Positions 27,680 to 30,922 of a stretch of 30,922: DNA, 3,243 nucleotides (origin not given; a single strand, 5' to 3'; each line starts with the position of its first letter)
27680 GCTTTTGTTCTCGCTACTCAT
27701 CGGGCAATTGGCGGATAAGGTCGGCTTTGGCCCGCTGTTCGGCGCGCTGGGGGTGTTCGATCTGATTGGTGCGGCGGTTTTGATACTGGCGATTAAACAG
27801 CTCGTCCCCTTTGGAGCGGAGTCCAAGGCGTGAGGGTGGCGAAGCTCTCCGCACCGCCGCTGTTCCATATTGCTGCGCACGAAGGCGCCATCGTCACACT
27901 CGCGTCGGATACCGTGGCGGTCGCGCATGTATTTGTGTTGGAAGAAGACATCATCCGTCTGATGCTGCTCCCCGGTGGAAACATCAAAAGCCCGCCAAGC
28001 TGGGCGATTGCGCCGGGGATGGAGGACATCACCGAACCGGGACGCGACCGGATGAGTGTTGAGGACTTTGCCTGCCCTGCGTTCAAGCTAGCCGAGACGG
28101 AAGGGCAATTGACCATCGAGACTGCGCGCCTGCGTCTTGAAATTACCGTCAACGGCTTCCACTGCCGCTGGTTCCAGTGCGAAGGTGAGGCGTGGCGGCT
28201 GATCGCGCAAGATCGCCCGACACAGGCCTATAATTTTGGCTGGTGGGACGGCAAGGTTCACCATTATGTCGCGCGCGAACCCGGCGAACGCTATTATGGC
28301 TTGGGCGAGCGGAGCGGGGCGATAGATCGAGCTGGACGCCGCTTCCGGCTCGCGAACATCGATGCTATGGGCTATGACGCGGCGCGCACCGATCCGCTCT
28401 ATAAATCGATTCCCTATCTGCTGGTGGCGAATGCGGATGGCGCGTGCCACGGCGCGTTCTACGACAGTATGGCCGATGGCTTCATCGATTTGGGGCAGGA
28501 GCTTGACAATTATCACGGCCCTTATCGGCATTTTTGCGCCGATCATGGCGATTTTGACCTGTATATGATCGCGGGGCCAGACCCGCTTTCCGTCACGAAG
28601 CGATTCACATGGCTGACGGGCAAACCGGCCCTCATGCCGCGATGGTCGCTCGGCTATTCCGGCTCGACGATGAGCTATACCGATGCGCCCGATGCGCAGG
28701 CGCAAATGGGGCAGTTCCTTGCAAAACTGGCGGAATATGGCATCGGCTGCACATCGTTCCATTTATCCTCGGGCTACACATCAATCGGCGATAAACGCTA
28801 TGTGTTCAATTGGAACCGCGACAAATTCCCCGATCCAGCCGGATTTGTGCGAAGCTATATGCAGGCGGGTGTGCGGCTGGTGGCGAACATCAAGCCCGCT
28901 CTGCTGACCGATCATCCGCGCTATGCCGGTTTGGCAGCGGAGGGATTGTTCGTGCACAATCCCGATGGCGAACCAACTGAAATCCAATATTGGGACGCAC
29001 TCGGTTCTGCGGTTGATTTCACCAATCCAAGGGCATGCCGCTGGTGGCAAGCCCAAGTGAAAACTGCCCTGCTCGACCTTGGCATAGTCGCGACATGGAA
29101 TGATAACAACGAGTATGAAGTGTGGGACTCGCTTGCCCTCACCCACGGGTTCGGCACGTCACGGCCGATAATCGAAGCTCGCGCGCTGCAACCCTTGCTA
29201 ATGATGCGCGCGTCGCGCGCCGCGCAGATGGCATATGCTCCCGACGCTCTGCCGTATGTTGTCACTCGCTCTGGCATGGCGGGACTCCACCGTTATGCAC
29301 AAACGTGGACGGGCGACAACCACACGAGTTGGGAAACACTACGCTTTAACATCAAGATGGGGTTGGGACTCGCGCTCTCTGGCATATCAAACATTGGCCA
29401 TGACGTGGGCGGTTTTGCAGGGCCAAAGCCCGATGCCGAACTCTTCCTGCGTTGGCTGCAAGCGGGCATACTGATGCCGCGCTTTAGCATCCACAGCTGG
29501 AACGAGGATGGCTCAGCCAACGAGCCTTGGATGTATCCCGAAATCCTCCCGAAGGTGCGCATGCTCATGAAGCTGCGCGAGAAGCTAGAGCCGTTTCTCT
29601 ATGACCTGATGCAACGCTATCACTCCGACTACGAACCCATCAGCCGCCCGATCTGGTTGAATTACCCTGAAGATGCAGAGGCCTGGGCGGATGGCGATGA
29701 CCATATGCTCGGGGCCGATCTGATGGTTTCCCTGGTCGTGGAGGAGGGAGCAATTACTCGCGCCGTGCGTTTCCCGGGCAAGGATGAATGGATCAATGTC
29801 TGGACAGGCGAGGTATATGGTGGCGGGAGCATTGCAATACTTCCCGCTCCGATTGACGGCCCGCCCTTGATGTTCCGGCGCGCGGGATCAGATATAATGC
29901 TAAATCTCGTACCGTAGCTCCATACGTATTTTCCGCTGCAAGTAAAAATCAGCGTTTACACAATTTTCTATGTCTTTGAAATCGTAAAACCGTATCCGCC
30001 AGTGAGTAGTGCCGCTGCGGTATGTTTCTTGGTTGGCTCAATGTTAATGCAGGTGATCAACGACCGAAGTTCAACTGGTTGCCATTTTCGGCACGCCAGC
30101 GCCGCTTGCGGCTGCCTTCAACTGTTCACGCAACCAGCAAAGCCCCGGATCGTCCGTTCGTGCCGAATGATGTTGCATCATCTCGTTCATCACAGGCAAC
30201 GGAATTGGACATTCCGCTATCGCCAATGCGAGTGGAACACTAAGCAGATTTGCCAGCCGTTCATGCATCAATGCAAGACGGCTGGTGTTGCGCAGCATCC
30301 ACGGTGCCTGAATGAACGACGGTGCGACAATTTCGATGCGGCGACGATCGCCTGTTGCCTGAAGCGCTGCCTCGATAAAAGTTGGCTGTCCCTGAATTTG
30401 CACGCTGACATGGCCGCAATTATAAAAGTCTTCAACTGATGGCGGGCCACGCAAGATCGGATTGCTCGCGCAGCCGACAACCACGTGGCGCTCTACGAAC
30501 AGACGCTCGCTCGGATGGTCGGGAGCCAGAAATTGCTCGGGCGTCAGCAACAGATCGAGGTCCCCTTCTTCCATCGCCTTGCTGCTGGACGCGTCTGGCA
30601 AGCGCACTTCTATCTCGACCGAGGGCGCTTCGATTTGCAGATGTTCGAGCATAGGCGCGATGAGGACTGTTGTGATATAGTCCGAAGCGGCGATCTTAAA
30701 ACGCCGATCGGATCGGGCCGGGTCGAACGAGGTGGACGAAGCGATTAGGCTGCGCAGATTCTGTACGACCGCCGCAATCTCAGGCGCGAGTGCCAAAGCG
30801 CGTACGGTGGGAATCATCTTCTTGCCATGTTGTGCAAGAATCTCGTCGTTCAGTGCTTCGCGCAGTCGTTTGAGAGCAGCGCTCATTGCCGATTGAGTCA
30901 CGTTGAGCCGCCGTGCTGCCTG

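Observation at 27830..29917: GH31 with a sulfoquinovosidase-like anion-binding loop inside a glucuronate operon: candidate alpha-glucuronidase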

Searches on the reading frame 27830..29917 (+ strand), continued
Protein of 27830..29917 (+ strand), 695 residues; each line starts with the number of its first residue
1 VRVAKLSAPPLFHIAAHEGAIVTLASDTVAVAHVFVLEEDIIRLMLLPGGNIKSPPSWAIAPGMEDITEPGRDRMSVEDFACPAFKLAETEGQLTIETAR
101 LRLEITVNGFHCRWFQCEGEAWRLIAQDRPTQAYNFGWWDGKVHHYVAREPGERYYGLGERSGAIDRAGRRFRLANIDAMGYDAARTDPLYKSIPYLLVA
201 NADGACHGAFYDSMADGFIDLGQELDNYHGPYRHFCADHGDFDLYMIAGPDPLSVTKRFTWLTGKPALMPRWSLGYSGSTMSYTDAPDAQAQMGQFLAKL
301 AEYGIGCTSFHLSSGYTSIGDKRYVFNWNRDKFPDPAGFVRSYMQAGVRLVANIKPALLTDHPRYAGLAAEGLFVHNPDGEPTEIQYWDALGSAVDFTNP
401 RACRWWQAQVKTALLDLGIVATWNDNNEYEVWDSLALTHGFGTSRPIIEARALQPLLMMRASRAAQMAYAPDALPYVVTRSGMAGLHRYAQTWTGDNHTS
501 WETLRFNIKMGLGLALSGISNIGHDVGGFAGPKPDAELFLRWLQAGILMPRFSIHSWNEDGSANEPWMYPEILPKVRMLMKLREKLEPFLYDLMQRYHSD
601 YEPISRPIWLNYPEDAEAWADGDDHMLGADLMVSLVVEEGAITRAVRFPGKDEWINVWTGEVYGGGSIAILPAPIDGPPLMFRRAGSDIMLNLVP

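Call 81: find_encoding_contigs(protein=P0195, flank=9000, max_places=1)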
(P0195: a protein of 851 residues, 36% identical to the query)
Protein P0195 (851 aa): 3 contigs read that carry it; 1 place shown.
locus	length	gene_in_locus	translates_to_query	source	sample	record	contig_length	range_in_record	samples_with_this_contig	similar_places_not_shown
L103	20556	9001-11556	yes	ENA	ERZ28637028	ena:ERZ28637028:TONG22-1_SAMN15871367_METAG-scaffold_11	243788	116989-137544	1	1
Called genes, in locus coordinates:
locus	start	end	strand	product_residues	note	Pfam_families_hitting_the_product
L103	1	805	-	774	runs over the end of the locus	PF03477:ATP-cone, PF13597:NRDD, PF01228:Gly_radical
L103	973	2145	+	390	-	PF19554:DUF6077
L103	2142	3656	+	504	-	PF00300:His_Phos_1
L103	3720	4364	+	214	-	PF00300:His_Phos_1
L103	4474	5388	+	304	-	PF02445:NadA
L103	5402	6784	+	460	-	PF00890:FAD_binding_2, PF01266:DAO (weak)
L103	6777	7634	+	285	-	PF02749:QRPTase_N, PF01729:QRPTase_C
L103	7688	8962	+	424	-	PF01053:Cys_Met_Meta_PP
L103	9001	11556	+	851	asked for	PF13802:Gal_mutarotas_2, PF01055:Glyco_hydro_31_2nd, PF21365:Glyco_hydro_31_3rd, PF17137:DUF5110 (weak)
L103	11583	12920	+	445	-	PF00135:COesterase, PF20434:BD-FAE (weak), PF00135:COesterase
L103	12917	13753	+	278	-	PF01261:AP_endonuc_2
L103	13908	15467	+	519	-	PF07889:DUF1664 (faint), PF24161:CCDC39 (faint), PF00015:MCPsignal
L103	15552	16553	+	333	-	PF04392:ABC_sub_bind, PF13407:Peripla_BP_4 (faint)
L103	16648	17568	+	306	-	PF02653:BPD_transp_2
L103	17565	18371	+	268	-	PF00005:ABC_tran, PF02463:SMC_N (faint), PF13304:AAA_21 (faint)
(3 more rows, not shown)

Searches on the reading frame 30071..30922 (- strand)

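Call 3: search_protein_families(library=pfam, proteins=[window:30071-30922:-])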
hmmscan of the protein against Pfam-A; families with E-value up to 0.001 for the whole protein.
window:30071-30922:- (283 aa): 2 families
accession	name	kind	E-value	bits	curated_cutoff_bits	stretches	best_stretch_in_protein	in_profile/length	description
PF03466.25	LysR_substrate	-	5.4e-12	46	28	1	72-271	5-207/209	LysR substrate binding domain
PF00126.33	HTH_1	-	8.6e-09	35.7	26.6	1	1-41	18-58/60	Bacterial regulatory helix-turn-helix protein, lysR family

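Call 4: search_protein_families(library=ncbifam, proteins=[window:30071-30922:-])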
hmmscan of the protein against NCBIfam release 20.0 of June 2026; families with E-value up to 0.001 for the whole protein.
window:30071-30922:- (283 aa): 17 families
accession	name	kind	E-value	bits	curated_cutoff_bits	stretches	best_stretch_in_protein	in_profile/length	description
NF050187.1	TransRegBsrAPseudo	equivalog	5.1e-40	137.5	480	1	1-270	27-297/298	LysR family transcriptional regulator BsrA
NF007063.1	PRK09508.1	equivalog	5e-25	88.4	262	1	2-271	35-304/307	transcriptional regulator LeuO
NF045905.1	TransRegLelALeg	equivalog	2e-23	83.2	500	1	2-267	27-296/305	LysR family transcriptional regulator LelA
NF008554.1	PRK11482.1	equivalog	2.4e-12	46.5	277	1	2-233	49-277/317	YbeF family transcriptional regulator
NF007581.0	PRK10216.1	equivalog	6.5e-12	45.2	314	1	1-270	27-313/319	HTH-type transcriptional regulator YidZ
NF047710.1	TransRegCitRGProt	equivalog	7.3e-11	41.9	400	1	1-254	29-282/295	DNA-binding transcriptional repressor CitR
NF008352.0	PRK11139.1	subfamily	4.1e-10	39.2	288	1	1-151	25-169/305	transcriptional regulator GcvA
NF040786.1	LysR_Sec_metab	equivalog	2.1e-08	33.5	250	1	1-132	20-151/298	selenium metabolism-associated LysR family transcriptional regulator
TIGR03418.1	chol_sulf_TF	equivalog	3.6e-08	32.8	324.8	1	2-152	21-165/291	choline sulfate utilization transcriptional regulator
NF040889.1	trans_reg_YeiE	equivalog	4.3e-08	32.8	480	1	1-162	22-179/288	DNA-binding transcriptional regulator YeiE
NF008095.0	PRK10837.1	subfamily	3.1e-06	26.6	281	1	1-166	22-183/290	LysR family transcriptional regulator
NF008416.0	PRK11242.1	equivalog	4.2e-05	23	277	1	2-154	21-173/300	transcriptional regulator CynR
NF011673.1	PRK15092.1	equivalog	6.7e-05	22.2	530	1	2-130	31-157/293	transcriptional regulator LrhA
TIGR02424.1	TF_pcaQ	equivalog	0.00011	21.2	303.8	1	1-165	22-189/300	pca operon transcription factor PcaQ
NF002946.0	PRK03601.1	equivalog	0.00031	20.2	240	1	2-130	21-147/275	HTH-type transcriptional regulator HdfR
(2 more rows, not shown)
